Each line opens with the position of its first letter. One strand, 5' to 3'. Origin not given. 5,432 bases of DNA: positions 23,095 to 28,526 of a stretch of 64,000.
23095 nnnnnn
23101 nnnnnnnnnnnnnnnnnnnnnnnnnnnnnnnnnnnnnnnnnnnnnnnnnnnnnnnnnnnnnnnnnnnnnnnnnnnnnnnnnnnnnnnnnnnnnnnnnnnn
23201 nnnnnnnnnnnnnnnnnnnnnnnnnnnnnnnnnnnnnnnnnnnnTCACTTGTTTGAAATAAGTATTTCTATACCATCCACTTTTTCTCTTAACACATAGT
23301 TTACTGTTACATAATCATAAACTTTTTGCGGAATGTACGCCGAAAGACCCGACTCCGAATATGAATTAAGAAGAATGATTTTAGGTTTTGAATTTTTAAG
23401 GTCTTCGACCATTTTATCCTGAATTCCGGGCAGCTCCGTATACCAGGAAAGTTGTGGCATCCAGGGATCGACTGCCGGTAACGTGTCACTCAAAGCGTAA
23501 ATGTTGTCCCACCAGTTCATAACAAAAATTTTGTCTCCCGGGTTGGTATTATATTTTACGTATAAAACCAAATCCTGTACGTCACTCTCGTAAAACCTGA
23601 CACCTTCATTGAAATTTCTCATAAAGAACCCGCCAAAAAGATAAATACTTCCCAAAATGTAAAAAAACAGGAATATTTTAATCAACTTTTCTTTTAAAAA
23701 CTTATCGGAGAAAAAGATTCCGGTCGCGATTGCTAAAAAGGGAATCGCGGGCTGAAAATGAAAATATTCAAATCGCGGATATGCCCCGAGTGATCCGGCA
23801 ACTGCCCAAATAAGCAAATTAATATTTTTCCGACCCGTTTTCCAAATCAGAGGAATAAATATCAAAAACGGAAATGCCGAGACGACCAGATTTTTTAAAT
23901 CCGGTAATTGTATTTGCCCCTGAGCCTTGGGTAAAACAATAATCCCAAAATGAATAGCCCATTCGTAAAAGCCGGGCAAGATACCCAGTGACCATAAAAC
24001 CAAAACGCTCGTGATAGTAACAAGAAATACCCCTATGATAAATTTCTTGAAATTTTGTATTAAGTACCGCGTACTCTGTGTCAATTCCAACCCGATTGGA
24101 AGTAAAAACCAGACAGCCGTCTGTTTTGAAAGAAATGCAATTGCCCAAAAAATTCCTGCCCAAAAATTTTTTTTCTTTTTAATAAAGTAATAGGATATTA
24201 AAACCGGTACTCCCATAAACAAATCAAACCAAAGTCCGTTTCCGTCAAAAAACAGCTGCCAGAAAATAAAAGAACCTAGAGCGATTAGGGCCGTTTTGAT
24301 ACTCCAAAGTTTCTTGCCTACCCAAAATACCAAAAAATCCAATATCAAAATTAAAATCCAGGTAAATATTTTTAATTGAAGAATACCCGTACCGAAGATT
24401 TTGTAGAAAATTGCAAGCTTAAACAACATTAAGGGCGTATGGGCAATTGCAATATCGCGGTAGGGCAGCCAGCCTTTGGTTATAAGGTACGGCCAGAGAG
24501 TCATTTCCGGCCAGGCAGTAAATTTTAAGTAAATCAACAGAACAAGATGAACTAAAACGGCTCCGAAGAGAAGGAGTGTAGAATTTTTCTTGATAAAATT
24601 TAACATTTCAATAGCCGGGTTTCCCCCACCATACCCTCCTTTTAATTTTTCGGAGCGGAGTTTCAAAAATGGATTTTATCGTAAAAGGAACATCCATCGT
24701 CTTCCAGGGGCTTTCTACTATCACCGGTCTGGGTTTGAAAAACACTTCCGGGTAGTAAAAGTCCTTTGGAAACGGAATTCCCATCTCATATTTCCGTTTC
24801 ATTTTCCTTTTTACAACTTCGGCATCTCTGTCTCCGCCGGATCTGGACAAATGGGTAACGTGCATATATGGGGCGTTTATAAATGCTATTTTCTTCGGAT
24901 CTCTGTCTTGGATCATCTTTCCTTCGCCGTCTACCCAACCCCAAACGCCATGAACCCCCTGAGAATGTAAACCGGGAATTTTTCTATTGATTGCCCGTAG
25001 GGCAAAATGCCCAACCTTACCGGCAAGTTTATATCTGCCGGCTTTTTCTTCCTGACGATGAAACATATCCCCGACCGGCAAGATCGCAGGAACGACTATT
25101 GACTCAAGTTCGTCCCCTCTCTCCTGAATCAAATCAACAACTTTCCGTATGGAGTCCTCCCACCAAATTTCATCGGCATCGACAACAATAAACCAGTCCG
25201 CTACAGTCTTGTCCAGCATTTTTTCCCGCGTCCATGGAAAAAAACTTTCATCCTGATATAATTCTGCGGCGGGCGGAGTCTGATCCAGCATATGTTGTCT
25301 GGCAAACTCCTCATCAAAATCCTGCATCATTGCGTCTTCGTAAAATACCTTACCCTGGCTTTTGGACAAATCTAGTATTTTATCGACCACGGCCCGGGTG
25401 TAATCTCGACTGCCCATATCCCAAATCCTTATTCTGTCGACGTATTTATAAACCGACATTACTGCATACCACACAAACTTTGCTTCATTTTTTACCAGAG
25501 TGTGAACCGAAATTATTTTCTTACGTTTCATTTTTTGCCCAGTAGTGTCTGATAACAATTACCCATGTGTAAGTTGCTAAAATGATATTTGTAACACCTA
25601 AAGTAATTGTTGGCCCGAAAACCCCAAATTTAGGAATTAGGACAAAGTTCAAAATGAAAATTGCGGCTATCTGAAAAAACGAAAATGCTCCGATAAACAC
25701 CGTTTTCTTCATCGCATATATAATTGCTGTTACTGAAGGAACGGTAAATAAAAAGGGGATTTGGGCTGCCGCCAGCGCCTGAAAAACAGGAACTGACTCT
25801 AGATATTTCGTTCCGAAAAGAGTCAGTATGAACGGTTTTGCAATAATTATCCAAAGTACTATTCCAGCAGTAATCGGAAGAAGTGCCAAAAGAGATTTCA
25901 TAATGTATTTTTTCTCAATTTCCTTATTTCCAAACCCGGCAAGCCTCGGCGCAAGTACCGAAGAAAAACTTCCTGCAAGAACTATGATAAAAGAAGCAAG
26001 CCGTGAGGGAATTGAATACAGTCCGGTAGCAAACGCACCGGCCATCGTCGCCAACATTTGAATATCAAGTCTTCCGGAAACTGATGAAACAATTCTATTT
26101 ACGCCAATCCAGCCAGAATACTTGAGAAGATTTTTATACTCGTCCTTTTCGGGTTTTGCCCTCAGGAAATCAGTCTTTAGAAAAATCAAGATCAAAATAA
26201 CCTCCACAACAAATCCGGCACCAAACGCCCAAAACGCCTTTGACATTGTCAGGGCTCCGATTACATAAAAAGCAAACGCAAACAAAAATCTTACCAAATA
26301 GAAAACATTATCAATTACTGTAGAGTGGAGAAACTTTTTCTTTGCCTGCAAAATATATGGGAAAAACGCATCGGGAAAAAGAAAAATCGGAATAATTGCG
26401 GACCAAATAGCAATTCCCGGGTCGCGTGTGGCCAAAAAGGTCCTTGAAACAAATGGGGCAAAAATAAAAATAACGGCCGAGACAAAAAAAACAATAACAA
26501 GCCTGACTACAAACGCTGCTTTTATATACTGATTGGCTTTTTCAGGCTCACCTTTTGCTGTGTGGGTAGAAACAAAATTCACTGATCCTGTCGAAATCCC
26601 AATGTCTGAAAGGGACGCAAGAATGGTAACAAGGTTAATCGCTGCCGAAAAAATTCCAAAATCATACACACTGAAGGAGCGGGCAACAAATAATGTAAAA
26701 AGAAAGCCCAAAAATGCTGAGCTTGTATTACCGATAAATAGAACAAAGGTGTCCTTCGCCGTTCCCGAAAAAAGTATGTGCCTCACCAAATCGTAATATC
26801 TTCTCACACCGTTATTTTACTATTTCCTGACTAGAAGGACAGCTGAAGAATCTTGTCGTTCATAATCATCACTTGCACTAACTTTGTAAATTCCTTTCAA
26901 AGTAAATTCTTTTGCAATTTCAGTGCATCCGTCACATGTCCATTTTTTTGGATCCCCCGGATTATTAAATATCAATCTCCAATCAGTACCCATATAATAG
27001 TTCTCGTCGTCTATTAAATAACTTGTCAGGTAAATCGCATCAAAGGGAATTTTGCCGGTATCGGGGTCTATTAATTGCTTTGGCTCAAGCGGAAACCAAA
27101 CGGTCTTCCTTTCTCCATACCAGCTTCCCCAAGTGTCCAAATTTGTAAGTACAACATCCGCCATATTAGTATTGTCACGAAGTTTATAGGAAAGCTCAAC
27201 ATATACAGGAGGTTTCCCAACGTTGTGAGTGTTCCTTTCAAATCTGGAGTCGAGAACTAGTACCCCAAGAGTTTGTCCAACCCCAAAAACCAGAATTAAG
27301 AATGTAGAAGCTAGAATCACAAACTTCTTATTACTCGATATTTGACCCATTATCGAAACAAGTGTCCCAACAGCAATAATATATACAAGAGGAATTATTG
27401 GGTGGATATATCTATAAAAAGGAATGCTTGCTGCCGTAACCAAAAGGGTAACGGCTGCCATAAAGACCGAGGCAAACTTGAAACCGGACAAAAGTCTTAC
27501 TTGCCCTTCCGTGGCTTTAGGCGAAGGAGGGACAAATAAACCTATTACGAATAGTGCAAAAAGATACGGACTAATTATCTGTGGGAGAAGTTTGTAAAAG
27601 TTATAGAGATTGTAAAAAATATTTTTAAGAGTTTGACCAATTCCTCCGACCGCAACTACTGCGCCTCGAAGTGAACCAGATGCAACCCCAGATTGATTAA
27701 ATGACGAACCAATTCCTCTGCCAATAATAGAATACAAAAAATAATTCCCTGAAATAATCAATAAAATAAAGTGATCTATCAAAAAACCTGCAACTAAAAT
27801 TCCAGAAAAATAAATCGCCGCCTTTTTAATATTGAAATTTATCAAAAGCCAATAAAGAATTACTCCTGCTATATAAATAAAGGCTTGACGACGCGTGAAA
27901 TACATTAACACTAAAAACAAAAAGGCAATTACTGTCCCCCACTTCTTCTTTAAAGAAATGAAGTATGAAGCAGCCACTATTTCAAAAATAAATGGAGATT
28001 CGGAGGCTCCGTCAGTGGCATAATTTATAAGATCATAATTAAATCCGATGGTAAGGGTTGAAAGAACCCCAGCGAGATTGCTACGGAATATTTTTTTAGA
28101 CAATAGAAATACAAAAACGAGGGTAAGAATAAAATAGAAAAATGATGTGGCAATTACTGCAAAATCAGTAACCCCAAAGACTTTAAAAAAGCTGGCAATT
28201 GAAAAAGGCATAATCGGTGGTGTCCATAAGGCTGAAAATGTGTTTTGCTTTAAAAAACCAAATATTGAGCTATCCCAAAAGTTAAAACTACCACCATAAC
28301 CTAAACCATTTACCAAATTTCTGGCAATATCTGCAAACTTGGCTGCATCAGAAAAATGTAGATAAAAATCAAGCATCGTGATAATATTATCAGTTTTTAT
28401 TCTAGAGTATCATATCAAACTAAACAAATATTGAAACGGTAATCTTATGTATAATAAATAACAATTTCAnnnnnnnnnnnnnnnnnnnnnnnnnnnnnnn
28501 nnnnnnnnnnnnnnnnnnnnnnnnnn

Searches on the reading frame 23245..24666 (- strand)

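Call 9: search_protein_families(library=pfam, proteins=[window:23245-24666:-], max_evalue=0.001)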
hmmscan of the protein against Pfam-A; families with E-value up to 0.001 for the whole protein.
window:23245-24666:- (473 aa): 1 family
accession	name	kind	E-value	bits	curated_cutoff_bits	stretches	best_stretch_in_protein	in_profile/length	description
PF13231.12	PMT_2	-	9.5e-05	23.1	26.1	1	76-225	2-160/160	Dolichyl-phosphate-mannose-protein mannosyltransferase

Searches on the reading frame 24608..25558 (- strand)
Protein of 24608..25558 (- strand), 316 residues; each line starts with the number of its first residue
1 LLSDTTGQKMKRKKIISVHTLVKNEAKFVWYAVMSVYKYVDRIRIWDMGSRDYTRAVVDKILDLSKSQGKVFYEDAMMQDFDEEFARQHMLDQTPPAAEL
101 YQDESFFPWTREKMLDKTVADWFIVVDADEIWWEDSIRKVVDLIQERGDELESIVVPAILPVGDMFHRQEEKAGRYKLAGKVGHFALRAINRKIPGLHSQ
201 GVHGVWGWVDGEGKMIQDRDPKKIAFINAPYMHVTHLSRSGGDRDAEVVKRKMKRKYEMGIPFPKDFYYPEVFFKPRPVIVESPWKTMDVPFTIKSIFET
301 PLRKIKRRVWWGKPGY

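Call 9: search_protein_families(library=pfam, proteins=[window:24608-25558:-], max_evalue=0.001)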
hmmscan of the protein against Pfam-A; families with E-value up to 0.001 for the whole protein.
window:24608-25558:- (316 aa): 1 family
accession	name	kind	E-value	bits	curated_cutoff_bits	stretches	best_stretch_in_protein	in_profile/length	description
PF00535.33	Glycos_transf_2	-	1.1e-07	32.4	23.3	0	110-169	69-128/168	Glycosyl transferase family 2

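Call 62: search_protein_families(library=ncbifam, proteins=[window:24608-25558:-], max_evalue=1e-8)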
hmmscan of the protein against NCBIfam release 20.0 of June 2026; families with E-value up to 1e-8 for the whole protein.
window:24608-25558:- (316 aa): 0 families

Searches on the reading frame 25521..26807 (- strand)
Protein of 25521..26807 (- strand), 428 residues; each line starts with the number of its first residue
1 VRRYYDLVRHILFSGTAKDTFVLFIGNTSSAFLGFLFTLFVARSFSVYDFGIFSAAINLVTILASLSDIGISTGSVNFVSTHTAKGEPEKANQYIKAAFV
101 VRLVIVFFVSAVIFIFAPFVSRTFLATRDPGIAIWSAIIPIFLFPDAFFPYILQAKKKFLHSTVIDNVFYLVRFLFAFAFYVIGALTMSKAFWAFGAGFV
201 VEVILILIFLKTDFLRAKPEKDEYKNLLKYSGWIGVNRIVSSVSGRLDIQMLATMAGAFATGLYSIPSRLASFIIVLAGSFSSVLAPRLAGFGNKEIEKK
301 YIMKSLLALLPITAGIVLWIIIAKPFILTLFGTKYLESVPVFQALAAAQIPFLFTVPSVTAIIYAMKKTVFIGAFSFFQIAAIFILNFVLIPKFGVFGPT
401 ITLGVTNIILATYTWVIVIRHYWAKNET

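Call 9: search_protein_families(library=pfam, proteins=[window:25521-26807:-], max_evalue=0.001)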
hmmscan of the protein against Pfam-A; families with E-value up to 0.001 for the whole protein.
window:25521-26807:- (428 aa): 3 families
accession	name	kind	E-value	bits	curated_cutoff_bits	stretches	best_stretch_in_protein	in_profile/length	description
PF01943.22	Polysacc_synt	-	7e-25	88.4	28.2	1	17-290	2-271/274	Polysaccharide biosynthesis protein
PF13440.11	Polysacc_synt_3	-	3.1e-14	53.4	23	1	41-340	2-293/293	Polysaccharide biosynthesis protein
PF01554.23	MatE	-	2.9e-06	27.5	24.9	1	25-163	4-138/161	MatE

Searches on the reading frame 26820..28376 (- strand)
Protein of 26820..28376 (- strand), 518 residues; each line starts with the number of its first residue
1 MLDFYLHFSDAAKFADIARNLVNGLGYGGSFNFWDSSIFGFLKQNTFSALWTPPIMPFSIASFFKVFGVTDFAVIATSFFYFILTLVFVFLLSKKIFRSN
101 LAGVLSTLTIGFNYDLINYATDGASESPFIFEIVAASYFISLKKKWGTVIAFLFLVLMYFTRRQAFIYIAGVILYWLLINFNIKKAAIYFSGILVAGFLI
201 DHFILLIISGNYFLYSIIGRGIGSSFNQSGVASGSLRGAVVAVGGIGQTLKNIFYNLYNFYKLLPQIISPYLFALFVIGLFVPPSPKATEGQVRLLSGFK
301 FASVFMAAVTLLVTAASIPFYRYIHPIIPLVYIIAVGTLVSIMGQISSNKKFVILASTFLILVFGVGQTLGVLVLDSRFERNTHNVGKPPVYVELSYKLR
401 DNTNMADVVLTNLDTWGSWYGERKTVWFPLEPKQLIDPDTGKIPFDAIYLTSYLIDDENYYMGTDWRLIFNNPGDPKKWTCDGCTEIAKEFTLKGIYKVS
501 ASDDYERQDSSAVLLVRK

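Call 9: search_protein_families(library=pfam, proteins=[window:26820-28376:-], max_evalue=0.001)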
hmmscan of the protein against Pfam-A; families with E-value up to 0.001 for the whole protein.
window:26820-28376:- (518 aa): 1 family
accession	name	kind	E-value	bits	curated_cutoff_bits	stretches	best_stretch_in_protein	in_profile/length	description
PF13231.12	PMT_2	-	5.2e-07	30.5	26.1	1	53-200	3-154/160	Dolichyl-phosphate-mannose-protein mannosyltransferase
